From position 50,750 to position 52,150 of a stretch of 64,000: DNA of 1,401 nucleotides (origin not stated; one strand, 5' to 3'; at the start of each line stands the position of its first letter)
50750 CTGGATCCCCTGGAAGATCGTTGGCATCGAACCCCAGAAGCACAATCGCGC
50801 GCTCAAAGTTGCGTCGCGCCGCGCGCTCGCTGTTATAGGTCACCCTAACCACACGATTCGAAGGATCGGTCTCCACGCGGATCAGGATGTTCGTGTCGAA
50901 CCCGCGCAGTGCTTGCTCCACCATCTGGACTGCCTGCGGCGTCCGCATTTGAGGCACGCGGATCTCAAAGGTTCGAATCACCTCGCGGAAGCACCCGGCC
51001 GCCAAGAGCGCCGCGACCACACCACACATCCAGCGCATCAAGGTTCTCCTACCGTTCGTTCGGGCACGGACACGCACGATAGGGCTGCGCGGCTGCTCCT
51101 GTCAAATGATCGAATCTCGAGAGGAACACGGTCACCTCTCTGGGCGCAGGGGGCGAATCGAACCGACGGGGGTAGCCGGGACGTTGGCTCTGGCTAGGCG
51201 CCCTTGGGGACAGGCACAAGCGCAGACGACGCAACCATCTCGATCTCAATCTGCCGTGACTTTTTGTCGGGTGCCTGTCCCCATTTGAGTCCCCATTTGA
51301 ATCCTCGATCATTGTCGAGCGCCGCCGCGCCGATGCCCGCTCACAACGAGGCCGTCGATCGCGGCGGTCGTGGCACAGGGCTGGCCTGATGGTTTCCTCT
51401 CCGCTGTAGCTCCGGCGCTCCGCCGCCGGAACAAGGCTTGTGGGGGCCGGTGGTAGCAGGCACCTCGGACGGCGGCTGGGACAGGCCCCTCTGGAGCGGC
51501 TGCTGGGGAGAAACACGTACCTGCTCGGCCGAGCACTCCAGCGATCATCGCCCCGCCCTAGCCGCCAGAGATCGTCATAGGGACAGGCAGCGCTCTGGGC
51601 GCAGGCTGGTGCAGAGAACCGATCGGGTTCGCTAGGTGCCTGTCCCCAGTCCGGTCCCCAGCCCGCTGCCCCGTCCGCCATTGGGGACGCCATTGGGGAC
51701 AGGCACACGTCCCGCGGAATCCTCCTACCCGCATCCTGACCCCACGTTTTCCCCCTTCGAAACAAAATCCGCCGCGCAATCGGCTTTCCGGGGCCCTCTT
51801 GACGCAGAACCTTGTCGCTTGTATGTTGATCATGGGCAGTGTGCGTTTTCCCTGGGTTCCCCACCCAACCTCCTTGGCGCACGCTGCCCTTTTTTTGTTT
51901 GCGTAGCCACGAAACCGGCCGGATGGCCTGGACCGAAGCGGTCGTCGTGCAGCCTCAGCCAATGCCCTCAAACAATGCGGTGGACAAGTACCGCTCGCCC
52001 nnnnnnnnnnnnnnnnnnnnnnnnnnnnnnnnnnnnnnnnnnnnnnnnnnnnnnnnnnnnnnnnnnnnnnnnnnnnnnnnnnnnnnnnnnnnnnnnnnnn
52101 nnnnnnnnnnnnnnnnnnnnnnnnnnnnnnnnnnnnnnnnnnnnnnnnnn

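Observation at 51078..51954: Second, paralogous repeat island (island B) with the modules in a different order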

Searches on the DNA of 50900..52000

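Call 21: search_rna_families(source=window, start=50900, end=52000, threshold=evalue, max_evalue=10)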
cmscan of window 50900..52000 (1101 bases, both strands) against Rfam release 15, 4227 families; matches with E-value up to 10: 4.
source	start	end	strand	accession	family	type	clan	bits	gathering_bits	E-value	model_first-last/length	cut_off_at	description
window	51595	51673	-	RF03836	mir-3547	Gene; miRNA;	-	22.7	77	0.27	1-88/88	no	mir-3547 microRNA precursor family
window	51639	51702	+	RF03911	mir-1910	Gene; miRNA;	-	17.9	70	1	1-80/80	no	mir-1910 microRNA precursor family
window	51490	51543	+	RF03725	mir-7094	Gene; miRNA;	-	16.2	90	3.6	1-60/60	no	mir-7094 microRNA precursor family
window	51079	51113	-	RF02044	CDKN2B-AS_2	Gene; lncRNA;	-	12.6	50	9.8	1-46/46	no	CDKN2B antisense RNA 1 convserved region 2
